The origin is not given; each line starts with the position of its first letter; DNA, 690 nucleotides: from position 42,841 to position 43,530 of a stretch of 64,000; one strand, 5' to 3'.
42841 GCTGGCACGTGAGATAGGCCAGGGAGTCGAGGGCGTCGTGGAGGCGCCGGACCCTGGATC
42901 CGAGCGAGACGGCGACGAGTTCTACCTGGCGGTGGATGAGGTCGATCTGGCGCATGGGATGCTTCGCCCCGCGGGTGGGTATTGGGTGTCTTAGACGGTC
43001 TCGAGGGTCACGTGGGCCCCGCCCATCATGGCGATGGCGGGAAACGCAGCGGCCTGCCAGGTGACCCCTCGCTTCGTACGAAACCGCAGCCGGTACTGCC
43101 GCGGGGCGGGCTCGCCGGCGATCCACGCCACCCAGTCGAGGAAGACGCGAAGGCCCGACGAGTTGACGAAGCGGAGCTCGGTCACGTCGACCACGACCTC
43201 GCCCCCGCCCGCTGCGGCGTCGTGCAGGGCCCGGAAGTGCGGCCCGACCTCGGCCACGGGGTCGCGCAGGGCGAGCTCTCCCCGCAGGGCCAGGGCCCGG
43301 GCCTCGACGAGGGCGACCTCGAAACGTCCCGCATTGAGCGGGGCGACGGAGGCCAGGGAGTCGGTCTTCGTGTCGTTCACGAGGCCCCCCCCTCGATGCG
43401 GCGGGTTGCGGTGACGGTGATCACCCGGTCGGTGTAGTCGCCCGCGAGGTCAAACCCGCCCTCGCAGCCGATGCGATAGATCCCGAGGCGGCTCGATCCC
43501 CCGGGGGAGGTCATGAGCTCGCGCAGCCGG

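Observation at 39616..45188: Extended partner-switching module wired to an FHA sigma-54 activator and a kinase-STAS fusion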

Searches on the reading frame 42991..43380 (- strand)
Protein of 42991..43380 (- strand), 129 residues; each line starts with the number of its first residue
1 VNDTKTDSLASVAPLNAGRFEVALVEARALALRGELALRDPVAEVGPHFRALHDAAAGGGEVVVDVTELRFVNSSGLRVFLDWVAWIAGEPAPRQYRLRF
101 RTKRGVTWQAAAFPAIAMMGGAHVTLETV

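Call 3: search_protein_families(library=pfam, proteins=[window:42991-43380:-], max_evalue=1)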
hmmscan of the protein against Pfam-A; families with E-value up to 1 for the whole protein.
window:42991-43380:- (129 aa): 3 families
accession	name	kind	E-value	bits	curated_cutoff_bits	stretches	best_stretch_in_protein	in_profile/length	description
PF13466.11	STAS_2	-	1.4e-06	28.8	29.2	1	49-85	16-52/80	STAS domain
PF01740.26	STAS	-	0.037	14.2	22.6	1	52-82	31-63/106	STAS domain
PF17635.7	bCoV_Orf14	-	0.21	12.8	27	0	4-45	19-61/70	Betacoronavirus uncharacterised protein 14 (SARS-CoV-2 like)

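Call 4: search_protein_families(library=ncbifam, proteins=[window:42991-43380:-], max_evalue=1)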
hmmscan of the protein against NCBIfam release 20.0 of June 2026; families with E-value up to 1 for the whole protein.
window:42991-43380:- (129 aa): 2 families
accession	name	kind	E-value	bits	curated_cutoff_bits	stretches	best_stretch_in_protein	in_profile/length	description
NF047705.1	slr1659_superfam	superfamily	3e-07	30.7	100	1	26-114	15-100/111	slr1659 superfamily regulator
TIGR00377.1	ant_ant_sig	superfamily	0.0011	18.8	53.45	1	51-82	36-66/108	anti-sigma factor antagonist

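Call 10: find_homologous_proteins(query=window:42991-43380:-)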
Query window:42991-43380:- (129 aa): 25 proteins with E <= 0.001 among 209 candidates.
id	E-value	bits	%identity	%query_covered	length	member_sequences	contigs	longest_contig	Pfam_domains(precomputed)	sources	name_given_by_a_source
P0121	8.2e-78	276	100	100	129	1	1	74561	PF13466.13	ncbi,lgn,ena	-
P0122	1.5e-59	218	78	100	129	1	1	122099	PF13466.13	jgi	-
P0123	5.9e-51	190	72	100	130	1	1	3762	-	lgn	-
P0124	1.9e-50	188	71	95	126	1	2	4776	-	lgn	-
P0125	3.4e-48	181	68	94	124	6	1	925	-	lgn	-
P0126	4.3e-48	180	72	84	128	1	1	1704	-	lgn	-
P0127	5.0e-48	180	68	95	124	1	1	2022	-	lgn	-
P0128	1.0e-47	179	68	95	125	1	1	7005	-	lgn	-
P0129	2.4e-47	178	67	96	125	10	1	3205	-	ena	-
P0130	5.6e-46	174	68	86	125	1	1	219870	-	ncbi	ncbi:MAG: hypothetical protein U0325_09715 [Polyangiales bacterium]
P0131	6.8e-46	173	67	95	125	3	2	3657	-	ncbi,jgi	jgi:hypothetical protein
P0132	1.0e-45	173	60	100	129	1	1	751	-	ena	-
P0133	2.2e-45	172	69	96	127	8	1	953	PF13466.13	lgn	-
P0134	4.3e-45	171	64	96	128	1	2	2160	-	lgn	-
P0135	7.5e-45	170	64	94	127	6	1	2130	-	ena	-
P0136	8.4e-45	170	62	93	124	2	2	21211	-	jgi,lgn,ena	-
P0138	1.8e-41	159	66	97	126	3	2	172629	-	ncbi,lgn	ncbi:MAG: hypothetical protein R3A52_11415 [Polyangiales bacterium]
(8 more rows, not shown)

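Call 27: predict_structure(alignment_id=A2)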
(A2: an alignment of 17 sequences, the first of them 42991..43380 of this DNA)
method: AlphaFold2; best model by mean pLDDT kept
length: 129 residues; sequences in the alignment: 17
mean_pLDDT: 94.0   pTM: 0.86
mean pLDDT of the five models: 94.0, 93.8, 93.3, 92.4, 92.4
residues with pLDDT >= 90: 121; 70-90: 2; 50-70: 1; < 50: 5
segments of 3 or more residues with pLDDT < 50: 1-5
pLDDT, mean of each block of 10 residues (from residue 1): 62 95 97 96 96 96 98 96 98 98 97 97 97
secondary structure, 60 per line:
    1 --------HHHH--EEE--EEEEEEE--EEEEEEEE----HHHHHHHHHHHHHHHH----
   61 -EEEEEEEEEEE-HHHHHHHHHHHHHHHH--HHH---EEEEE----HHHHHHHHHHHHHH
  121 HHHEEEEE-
elements in order: H9-12 E15-17 E20-26 E29-36 H41-56 E62-72 H74-89 E98-102 H107-123 E124-128

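Call 32: fold_search(model_id=the predicted structure, library=pdb)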
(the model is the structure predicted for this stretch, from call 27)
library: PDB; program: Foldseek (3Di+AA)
matches with E <= 10: 495; with E <= 0.001: 2
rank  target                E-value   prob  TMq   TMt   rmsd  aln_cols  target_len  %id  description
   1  6k4f                  3.3e-04  1.00  0.64  0.67   3.5       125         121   14  SiaC of Pseudomonas aeruginosa (released 2019-06-26)
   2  6kko_D                8.0e-04  1.00  0.65  0.66   3.6       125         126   14  The crystal structure of SiaB-SiaC complex from Pseudomonas aeruginosa (released 2020-06-10)
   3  7e6g_F                2.2e-03  1.00  0.65  0.68   3.4       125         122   14  Crystal structure of diguanylate cyclase SiaD in complex with its activator SiaC from Pseudomonas aeruginosa (released 2021-09-22)
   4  6kko_C                5.1e-03  1.00  0.64  0.65   3.8       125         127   14  The crystal structure of SiaB-SiaC complex from Pseudomonas aeruginosa (released 2020-06-10)
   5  4hyl_B                7.5e-03  1.00  0.52  0.57   4.1       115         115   20  The crystal structure of an anti-sigma-factor antagonist from Haliangium ochraceum DSM 14365 (released 2012-11-28)
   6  6xgy_B                9.7e-03  0.99  0.48  0.59   5.0       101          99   15  Crystal structure of E. coli MlaFB ABC transport subunits in the dimeric state (released 2020-07-15)
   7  1vc1_A                1.2e-02  0.99  0.51  0.58   5.0       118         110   11  Crystal structure of the TM1442 protein from Thermotoga maritima, a homolog of the Bacillus subtilis general stress re (released 2004-09-28)
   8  4ghn                  1.2e-02  0.96  0.45  0.19   5.8       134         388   12  Crystal structure of a putative protease (BACUNI_00178) from Bacteroides uniformis ATCC 8492 at 1.50 A resolution (released 2013-03-20)
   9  7e6g_D                1.4e-02  1.00  0.64  0.66   3.5       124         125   14  Crystal structure of diguanylate cyclase SiaD in complex with its activator SiaC from Pseudomonas aeruginosa (released 2021-09-22)
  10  7e6g_E                1.5e-02  1.00  0.61  0.65   3.8       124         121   15  Crystal structure of diguanylate cyclase SiaD in complex with its activator SiaC from Pseudomonas aeruginosa (released 2021-09-22)
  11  4hyl_A                1.5e-02  0.99  0.51  0.57   4.6       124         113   19  The crystal structure of an anti-sigma-factor antagonist from Haliangium ochraceum DSM 14365 (released 2012-11-28)
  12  1tid_B                1.7e-02  0.99  0.55  0.58   3.8       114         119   15  Crystal Structures of the ADP and ATP bound forms of the Bacillus Anti-sigma factor SpoIIAB in complex with the Anti-a (released 2004-06-15)
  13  9ikv_A                1.7e-02  0.98  0.50  0.14   4.4       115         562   11  human SLC26A7 with iodide (released 2025-07-02)
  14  1til_B                2.0e-02  0.99  0.53  0.57   4.1       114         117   14  Crystal Structures of the ADP and ATP bound forms of the Bacillus Anti-sigma factor SpoIIAB in complex with the Anti-a (released 2004-06-15)
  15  6zy3_B                2.0e-02  0.98  0.48  0.60   4.5       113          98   18  Cryo-EM structure of MlaFEDB in complex with phospholipid (released 2020-11-25)
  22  7e6g_C                3.5e-02  0.99  0.63  0.65   3.7       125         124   14  Crystal structure of diguanylate cyclase SiaD in complex with its activator SiaC from Pseudomonas aeruginosa (released 2021-09-22)
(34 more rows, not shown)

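Call 39: search_solved_structures(query=A2, max_evalue=10, show_alignments=5)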
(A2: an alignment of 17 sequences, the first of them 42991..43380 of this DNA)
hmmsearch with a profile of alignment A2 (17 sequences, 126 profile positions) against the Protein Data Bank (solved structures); distinct sequences matched with E-value up to 10: 8.
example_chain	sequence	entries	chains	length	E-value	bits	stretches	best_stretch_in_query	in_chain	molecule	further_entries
4yqx_H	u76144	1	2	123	0.2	14.7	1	78-114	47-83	JES6-1 VH domain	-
4hyl_A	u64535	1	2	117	0.27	14.3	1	27-79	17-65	Stage II sporulation protein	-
9d1w_H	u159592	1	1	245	0.39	13.8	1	78-118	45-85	PGDM1400 heavy chain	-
4rqq_H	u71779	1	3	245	0.4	13.7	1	78-118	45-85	Human anti-HIV-1 antibody PGDM1400 heavy chain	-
8ulu_K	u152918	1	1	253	0.42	13.7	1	78-118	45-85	PGDM1400 Fab Heavy Chain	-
5whz_H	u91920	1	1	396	0.56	13.3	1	78-118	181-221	Anti-HIV CODV-Fab Heavy chain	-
7ufn_B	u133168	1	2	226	1.6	11.8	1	78-113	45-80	P3-21 Fab Heavy chain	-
7lkb_H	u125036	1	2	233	1.7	11.7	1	78-113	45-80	m42.127 Fab heavy Chain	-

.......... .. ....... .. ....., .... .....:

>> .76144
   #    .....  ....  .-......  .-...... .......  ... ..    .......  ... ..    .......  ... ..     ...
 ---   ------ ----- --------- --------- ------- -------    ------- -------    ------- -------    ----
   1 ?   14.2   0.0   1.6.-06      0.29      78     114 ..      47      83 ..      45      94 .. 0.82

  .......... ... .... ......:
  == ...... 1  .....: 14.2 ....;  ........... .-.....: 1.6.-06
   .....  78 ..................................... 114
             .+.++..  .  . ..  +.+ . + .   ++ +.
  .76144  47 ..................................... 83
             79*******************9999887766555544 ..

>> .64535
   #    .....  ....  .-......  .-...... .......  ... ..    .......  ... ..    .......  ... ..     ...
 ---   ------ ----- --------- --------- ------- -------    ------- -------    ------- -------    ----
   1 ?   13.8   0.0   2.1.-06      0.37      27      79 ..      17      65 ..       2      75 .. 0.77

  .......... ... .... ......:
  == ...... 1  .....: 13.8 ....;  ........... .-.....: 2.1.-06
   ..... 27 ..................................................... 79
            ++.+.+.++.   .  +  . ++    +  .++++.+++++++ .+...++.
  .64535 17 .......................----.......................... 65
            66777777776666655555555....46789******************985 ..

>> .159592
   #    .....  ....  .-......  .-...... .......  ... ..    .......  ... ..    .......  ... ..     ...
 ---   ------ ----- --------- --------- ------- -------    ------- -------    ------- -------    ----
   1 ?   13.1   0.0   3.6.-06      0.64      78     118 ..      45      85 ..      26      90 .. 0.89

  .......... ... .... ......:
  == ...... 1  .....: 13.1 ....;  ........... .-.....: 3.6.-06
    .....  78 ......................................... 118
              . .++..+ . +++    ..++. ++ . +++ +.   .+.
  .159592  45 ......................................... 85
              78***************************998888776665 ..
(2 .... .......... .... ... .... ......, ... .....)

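Call 42: find_related_loci(query=A2, collection=metagenome_contigs, flank=10000)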
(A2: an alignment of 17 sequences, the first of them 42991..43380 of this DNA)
Query A2 (129 aa) in metagenome_contigs; peptide patterns used: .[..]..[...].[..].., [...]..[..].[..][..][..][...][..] (x = any residue, [..] = any of these).
184 stretches matched a pattern; 9 encode a relative of the query (tblastn E <= 1e-3); 9 distinct loci.
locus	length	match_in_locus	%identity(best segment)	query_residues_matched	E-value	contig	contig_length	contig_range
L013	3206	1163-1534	60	4-127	2e-51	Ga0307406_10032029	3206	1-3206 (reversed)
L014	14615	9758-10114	69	8-126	3e-50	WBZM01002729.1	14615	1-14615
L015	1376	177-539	63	9-129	6e-51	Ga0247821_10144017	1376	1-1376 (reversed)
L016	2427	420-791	57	4-127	4e-48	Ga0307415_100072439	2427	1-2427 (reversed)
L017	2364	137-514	56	4-129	1e-46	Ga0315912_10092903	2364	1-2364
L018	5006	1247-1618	67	6-129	6e-45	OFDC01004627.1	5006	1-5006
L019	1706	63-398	39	12-121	6e-24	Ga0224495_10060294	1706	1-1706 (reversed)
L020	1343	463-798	43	15-127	1e-23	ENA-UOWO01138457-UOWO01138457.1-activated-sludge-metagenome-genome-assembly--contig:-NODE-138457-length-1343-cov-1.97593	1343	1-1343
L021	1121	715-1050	43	15-127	1e-23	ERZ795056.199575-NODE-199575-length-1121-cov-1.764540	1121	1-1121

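Call 43: find_encoding_contigs(protein=P0130, flank=9000, max_places=1)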
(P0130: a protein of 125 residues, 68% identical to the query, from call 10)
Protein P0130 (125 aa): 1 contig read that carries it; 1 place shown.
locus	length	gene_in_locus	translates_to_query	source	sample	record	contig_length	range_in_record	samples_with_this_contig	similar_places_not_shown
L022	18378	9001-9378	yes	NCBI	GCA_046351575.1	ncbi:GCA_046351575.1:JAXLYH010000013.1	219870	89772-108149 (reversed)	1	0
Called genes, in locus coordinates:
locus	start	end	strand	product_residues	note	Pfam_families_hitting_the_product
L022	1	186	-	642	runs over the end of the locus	PF04107:GCS2, PF00571:CBS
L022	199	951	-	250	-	PF00756:Esterase (weak)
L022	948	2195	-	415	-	-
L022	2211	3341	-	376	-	PF11806:Enterochelin_N (weak), PF00756:Esterase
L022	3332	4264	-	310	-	-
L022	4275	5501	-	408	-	PF02786:CPSase_L_D2 (weak)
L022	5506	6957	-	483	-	PF08323:Glyco_transf_5, PF13439:Glyco_transf_4 (faint), PF13579:Glyco_trans_4_4 (weak), PF00534:Glycos_transf_1, PF13692:Glyco_trans_1_4, PF20706:GT4-conflict (weak)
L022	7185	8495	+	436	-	PF00069:Pkinase, PF07714:PK_Tyr_Ser-Thr, PF03109:ABC1 (weak)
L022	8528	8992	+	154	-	-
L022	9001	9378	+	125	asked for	-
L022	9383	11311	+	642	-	PF02743:dCache_1 (weak), PF07228:SpoIIE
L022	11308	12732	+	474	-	PF16697:Yop-YscD_cpl, PF00498:FHA, PF00158:Sigma54_activat, PF01078:Mg_chelatase (faint), PF14532:Sigma54_activ_2, PF02954:HTH_8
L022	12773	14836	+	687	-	-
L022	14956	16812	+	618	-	-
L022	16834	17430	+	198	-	-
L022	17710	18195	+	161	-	PF00027:cNMP_binding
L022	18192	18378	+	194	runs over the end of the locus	PF00027:cNMP_binding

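Call 44: find_encoding_contigs(protein=P0138, flank=9000, max_places=1)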
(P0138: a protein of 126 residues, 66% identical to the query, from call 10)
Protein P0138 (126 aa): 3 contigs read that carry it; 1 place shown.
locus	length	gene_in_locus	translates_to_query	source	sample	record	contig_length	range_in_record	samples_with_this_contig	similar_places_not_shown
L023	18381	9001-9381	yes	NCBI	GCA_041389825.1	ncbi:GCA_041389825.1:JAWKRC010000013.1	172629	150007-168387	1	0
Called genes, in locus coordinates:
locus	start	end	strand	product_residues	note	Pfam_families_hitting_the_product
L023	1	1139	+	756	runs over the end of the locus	PF11369:DUF3160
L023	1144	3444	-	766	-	PF00069:Pkinase, PF01636:APH (faint), PF07714:PK_Tyr_Ser-Thr, PF12146:Hydrolase_4, PF12697:Abhydrolase_6, PF00561:Abhydrolase_1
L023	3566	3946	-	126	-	-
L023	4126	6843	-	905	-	PF00069:Pkinase, PF01636:APH (faint), PF07714:PK_Tyr_Ser-Thr, PF00042:Globin (weak), PF00561:Abhydrolase_1, PF12146:Hydrolase_4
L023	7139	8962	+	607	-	PF00069:Pkinase, PF07714:PK_Tyr_Ser-Thr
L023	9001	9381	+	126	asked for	-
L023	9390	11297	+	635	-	PF07228:SpoIIE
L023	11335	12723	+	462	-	PF16697:Yop-YscD_cpl (weak), PF00498:FHA, PF00158:Sigma54_activat, PF14532:Sigma54_activ_2, PF02954:HTH_8 (weak)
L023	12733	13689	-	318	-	PF00135:COesterase (weak), PF20434:BD-FAE, PF07859:Abhydrolase_3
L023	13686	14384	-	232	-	PF04542:Sigma70_r2, PF04545:Sigma70_r4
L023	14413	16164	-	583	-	PF00108:Thiolase_N, PF02803:Thiolase_C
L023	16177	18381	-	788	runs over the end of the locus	PF02737:3HCDH_N, PF00725:3HCDH, PF00378:ECH_1, PF16113:ECH_2 (weak)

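Call 45: find_encoding_contigs(protein=P0136, flank=9000, max_places=1)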
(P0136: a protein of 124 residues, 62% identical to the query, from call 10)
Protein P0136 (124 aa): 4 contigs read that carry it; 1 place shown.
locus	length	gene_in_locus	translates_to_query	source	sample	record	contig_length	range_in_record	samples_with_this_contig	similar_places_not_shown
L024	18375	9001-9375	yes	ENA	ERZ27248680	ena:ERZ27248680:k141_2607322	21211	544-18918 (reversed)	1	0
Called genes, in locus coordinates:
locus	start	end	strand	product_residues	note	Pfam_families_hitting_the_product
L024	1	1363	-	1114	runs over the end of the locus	PF13185:GAF_2, PF00512:HisKA, PF02518:HATPase_c, PF13581:HATPase_c_2 (faint), PF00072:Response_reg, PF00512:HisKA, PF02518:HATPase_c, PF00072:Response_reg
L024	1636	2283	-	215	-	PF00702:Hydrolase, PF12710:HAD, PF13419:HAD_2, PF13242:Hydrolase_like (weak)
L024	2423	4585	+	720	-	PF13598:DUF4139 (weak)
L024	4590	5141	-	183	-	-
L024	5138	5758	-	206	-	PF04542:Sigma70_r2, PF08281:Sigma70_r4_2, PF04545:Sigma70_r4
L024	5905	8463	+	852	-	PF00069:Pkinase, PF07714:PK_Tyr_Ser-Thr, PF00561:Abhydrolase_1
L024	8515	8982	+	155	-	-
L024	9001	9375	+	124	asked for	-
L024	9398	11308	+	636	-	PF02743:dCache_1, PF07228:SpoIIE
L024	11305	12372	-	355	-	-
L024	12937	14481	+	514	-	PF05362:Lon_C (weak), PF13541:ChlI, PF00493:MCM (faint), PF01078:Mg_chelatase, PF07728:AAA_5 (faint), PF13335:Mg_chelatase_C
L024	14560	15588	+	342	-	PF00154:RecA_N, PF08423:Rad51, PF27531:MT3502_N (weak), PF21096:RecA_C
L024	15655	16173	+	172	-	PF00436:SSB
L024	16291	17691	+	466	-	-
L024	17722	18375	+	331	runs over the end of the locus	PF08240:ADH_N, PF00107:ADH_zinc_N, PF13602:ADH_zinc_N_2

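Call 46: find_encoding_contigs(protein=P0122, flank=9000, max_places=1)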
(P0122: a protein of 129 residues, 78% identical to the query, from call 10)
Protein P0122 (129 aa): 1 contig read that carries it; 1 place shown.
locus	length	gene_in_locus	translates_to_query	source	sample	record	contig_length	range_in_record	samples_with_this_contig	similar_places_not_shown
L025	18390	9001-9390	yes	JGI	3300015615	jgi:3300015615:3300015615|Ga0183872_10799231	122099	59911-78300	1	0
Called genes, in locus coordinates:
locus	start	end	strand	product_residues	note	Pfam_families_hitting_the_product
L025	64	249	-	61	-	-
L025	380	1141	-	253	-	PF02698:DUF218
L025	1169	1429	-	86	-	PF02954:HTH_8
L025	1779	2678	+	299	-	-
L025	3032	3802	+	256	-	-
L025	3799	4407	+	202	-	-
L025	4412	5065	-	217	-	-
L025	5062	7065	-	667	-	PF03169:OPT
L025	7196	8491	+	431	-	PF00069:Pkinase, PF07714:PK_Tyr_Ser-Thr, PF03109:ABC1 (faint)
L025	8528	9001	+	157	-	-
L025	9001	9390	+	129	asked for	PF13466:STAS_2 (weak)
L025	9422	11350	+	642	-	PF02743:dCache_1, PF07228:SpoIIE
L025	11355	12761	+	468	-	PF16697:Yop-YscD_cpl (weak), PF00498:FHA, PF00158:Sigma54_activat, PF14532:Sigma54_activ_2, PF02954:HTH_8 (weak)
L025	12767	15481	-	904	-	PF00069:Pkinase, PF07714:PK_Tyr_Ser-Thr, PF00042:Globin, PF00561:Abhydrolase_1, PF12146:Hydrolase_4 (weak)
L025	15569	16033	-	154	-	PF00578:AhpC-TSA, PF08534:Redoxin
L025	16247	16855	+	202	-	PF01553:Acyltransferase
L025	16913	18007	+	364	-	-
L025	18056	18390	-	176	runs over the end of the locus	-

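Call 54: search_protein_families(library=pfam, proteins=[L023:7139-8962:+, L023:3566-3946:-], max_evalue=0.01)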
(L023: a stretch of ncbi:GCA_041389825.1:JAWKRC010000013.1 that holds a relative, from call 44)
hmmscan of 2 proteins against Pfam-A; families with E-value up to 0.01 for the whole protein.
L023:7139-8962:+ (607 aa): 4 families
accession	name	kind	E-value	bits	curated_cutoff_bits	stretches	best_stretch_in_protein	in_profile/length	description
PF00069.31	Pkinase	-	2e-44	152.4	31.7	1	39-285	1-258/263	Protein kinase domain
PF07714.23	PK_Tyr_Ser-Thr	-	5.3e-34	118.1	23.1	1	42-279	4-250/258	Protein tyrosine and serine/threonine kinase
PF01636.29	APH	-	8.6e-05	22.8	23.2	1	74-151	34-110/239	Phosphotransferase enzyme family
PF03109.22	ABC1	-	9.1e-05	22.1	22.9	1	107-180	142-215/244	ABC1 atypical kinase-like domain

L023:3566-3946:- (126 aa): 0 families
